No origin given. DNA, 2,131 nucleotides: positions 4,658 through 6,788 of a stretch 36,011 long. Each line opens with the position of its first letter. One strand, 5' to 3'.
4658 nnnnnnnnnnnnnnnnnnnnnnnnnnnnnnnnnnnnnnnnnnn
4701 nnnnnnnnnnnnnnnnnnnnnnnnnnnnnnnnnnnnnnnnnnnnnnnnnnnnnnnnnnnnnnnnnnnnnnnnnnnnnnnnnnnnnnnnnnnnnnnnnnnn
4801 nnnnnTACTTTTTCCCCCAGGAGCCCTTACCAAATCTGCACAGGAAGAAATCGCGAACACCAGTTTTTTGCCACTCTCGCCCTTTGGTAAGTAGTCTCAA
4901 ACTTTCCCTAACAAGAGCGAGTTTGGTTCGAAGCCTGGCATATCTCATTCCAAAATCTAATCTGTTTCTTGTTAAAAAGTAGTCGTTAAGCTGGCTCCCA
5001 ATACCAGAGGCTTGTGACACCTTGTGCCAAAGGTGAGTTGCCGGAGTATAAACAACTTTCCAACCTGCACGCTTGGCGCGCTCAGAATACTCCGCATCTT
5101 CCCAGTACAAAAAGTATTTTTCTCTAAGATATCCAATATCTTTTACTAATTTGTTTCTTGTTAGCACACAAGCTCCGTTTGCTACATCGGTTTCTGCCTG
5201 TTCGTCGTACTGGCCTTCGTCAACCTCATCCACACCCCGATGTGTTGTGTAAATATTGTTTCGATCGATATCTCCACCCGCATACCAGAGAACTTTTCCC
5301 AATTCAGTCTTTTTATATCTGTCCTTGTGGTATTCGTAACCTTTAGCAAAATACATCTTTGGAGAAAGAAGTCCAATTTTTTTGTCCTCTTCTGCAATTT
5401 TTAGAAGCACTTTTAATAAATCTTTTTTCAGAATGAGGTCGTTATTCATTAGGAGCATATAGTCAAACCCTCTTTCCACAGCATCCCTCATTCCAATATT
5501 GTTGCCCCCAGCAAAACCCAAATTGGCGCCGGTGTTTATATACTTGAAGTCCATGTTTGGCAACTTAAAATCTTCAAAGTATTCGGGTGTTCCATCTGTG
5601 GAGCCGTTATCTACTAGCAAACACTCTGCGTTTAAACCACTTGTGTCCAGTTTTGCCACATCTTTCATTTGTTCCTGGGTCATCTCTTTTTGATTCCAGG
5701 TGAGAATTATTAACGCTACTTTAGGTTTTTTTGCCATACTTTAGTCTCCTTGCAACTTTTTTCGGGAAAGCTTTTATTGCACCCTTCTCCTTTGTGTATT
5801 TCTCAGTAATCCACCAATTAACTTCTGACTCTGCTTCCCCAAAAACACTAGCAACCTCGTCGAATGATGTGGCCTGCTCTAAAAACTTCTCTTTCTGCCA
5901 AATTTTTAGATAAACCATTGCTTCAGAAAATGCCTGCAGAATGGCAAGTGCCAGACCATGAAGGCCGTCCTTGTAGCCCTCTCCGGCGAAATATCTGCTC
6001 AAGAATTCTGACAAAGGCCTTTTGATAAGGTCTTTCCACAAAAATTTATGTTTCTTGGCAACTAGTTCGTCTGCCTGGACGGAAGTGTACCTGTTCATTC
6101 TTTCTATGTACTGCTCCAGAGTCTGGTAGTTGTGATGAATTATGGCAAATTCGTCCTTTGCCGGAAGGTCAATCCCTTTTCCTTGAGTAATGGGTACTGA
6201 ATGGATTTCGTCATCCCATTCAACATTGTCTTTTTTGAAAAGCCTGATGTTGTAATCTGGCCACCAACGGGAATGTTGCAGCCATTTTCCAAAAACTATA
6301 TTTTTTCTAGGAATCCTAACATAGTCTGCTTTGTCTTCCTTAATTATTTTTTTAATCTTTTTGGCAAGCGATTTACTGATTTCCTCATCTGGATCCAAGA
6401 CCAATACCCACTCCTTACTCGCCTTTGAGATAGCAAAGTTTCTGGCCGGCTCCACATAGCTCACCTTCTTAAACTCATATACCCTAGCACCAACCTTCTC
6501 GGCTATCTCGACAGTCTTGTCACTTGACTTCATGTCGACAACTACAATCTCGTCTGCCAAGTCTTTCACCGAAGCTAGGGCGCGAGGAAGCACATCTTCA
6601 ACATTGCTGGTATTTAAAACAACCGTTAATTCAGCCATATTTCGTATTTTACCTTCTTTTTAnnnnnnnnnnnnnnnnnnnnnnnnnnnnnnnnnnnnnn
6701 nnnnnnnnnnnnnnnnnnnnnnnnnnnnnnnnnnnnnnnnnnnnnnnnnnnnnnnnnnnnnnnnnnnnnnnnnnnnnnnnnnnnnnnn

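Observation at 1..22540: Glycosylation island with up to eight GT-C-like membrane proteins, three polyprenyl-phosphate sugar synthases, a flippase and six cytoplasmic GTs; target unknown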

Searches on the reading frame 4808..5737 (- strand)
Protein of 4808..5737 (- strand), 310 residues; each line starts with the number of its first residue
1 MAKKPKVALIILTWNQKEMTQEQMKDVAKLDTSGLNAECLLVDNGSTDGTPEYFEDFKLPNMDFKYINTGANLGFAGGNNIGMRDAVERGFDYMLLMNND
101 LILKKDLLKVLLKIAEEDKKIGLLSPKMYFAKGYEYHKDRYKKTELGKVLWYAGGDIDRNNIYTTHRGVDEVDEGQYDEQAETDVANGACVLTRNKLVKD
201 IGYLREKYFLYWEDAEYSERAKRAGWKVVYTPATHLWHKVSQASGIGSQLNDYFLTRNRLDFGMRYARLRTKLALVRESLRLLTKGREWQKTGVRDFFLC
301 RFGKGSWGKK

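Call 3: search_protein_families(library=pfam, proteins=[window:4808-5737:-], max_evalue=0.01)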
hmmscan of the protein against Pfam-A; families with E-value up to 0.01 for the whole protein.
window:4808-5737:- (310 aa): 2 families
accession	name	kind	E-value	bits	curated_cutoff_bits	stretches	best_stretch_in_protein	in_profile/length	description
PF00535.33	Glycos_transf_2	-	5.1e-18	66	23.3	1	9-140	2-129/168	Glycosyl transferase family 2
PF13641.12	Glyco_tranf_2_3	-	2.7e-14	54.2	27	1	5-239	1-212/230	Glycosyltransferase like family 2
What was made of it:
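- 4805..5737 (-): Cytoplasmic GT2 (GT2c). Glycos_transf_2 E=5e-18 (call 3).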

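Call 26: search_protein_families(library=ncbifam, proteins=[window:4808-5737:-], max_evalue=0.0001)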
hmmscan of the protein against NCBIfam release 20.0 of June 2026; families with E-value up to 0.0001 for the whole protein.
window:4808-5737:- (310 aa): 10 families
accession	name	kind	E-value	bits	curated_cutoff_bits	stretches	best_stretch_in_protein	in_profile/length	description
TIGR01556.1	rhamnosyltran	subfamily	8.6e-17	61.2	200.55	1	36-243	21-205/281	rhamnosyltransferase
TIGR03937.1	PgaC_IcaA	equivalog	8e-11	41.5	422.3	1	3-122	43-157/407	poly-beta-1,6-N-acetyl-D-glucosamine synthase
NF041875.1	EPS_EpsD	equivalog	1.7e-08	34.3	370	1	8-239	2-207/325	exopolysaccharide biosynthesis glycosyltransferase EpsD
NF050113.1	gal_furan_GlfT1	equivalog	1.7e-07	30.8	330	1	8-126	2-115/290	galactofuranosyltransferase GlfT1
NF007482.0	PRK10073.1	equivalog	1.1e-06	27.9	423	1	2-119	3-114/334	glycosyltransferase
NF038302.1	EPS_HpsE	equivalog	4.9e-06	25.7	300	0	8-67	4-67/307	hormogonium polysaccharide biosynthesis glycosyltransferase HpsE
TIGR04283.1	glyco_like_mftF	equivalog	2e-05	24.3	182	0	8-122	2-105/221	TIGR04283 family arsenosugar biosynthesis glycosyltransferase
NF047683.1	TeichurnBiosyTuaG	equivalog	2.5e-05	24.1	400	1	2-117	3-113/252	teichuronic acid biosynthesis protein TuaG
NF047588.1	GlcsyltransPgfSStrep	equivalog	3.1e-05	23.4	500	1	6-116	2-111/308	glycosyltransferase PgfS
NF050050.1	ProtGlycPglI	equivalog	4.4e-05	23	500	1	4-116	1-109/306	GalNAc(5)-diNAcBac-PP-undecaprenol beta-1,3-glucosyltransferase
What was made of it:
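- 4805..5737 (-): Weak matches to rhamnosyltransferase and GlfT1 (call 26).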

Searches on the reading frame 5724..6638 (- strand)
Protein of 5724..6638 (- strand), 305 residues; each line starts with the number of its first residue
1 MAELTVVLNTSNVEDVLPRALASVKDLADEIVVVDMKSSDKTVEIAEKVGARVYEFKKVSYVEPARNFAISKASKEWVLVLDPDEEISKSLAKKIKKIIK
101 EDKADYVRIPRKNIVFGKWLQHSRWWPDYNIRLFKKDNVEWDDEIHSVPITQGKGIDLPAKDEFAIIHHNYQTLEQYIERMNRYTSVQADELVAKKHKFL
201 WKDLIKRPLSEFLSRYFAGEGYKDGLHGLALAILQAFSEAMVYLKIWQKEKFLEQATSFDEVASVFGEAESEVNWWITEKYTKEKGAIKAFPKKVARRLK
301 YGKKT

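Call 3: search_protein_families(library=pfam, proteins=[window:5724-6638:-], max_evalue=0.01)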
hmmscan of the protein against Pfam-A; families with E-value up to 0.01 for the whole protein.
window:5724-6638:- (305 aa): 4 families
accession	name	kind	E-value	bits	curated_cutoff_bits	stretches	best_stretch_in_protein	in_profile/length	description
PF00535.33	Glycos_transf_2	-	3.6e-20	73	23.3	1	5-144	1-152/168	Glycosyl transferase family 2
PF13704.12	Glyco_tranf_2_4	-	7.5e-05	23.6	27.5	1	12-85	2-82/98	Glycosyl transferase family 2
PF03759.18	PRONE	-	0.0056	16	27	0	11-112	212-313/361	PRONE (Plant-specific Rop nucleotide exchanger)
PF10111.15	Glyco_tranf_2_2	-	0.0067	16.4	27.3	0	13-102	15-109/276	Glycosyltransferase like family 2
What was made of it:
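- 5721..6638 (-): Cytoplasmic GT2 (GT2d). Glycos_transf_2 E=3.6e-20 (call 3).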

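Call 26: search_protein_families(library=ncbifam, proteins=[window:5724-6638:-], max_evalue=0.0001)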
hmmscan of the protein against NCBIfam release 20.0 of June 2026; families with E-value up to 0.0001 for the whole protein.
window:5724-6638:- (305 aa): 8 families
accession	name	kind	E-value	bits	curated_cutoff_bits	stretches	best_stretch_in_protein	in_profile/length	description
TIGR04195.1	S_glycosyl_SunS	equivalog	1.4e-09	37.3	350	1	8-183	63-236/421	SunS family peptide S-glycosyltransferase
TIGR04283.1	glyco_like_mftF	equivalog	1.5e-09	37.7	182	1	4-105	1-103/221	TIGR04283 family arsenosugar biosynthesis glycosyltransferase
NF010496.0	PRK13915.1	equivalog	4.9e-07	29.1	262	1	6-59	35-94/307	glucosyl-3-phosphoglycerate synthase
TIGR04182.1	glyco_TIGR04182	equivalog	4.6e-06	26.2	325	1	4-107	2-105/293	S-layer glycoprotein N-glycosyltransferase AglJ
NF007482.0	PRK10073.1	equivalog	2e-05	23.8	423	1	3-107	7-118/334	glycosyltransferase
NF050050.1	ProtGlycPglI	equivalog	2.2e-05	24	500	1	1-107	1-113/306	GalNAc(5)-diNAcBac-PP-undecaprenol beta-1,3-glucosyltransferase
NF041391.1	DPhHxTase_Halo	equivalog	2.6e-05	23.3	375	1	13-87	10-81/213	dolichyl-phosphate hexose transferase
NF038302.1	EPS_HpsE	equivalog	8.2e-05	21.7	300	0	3-89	2-101/307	hormogonium polysaccharide biosynthesis glycosyltransferase HpsE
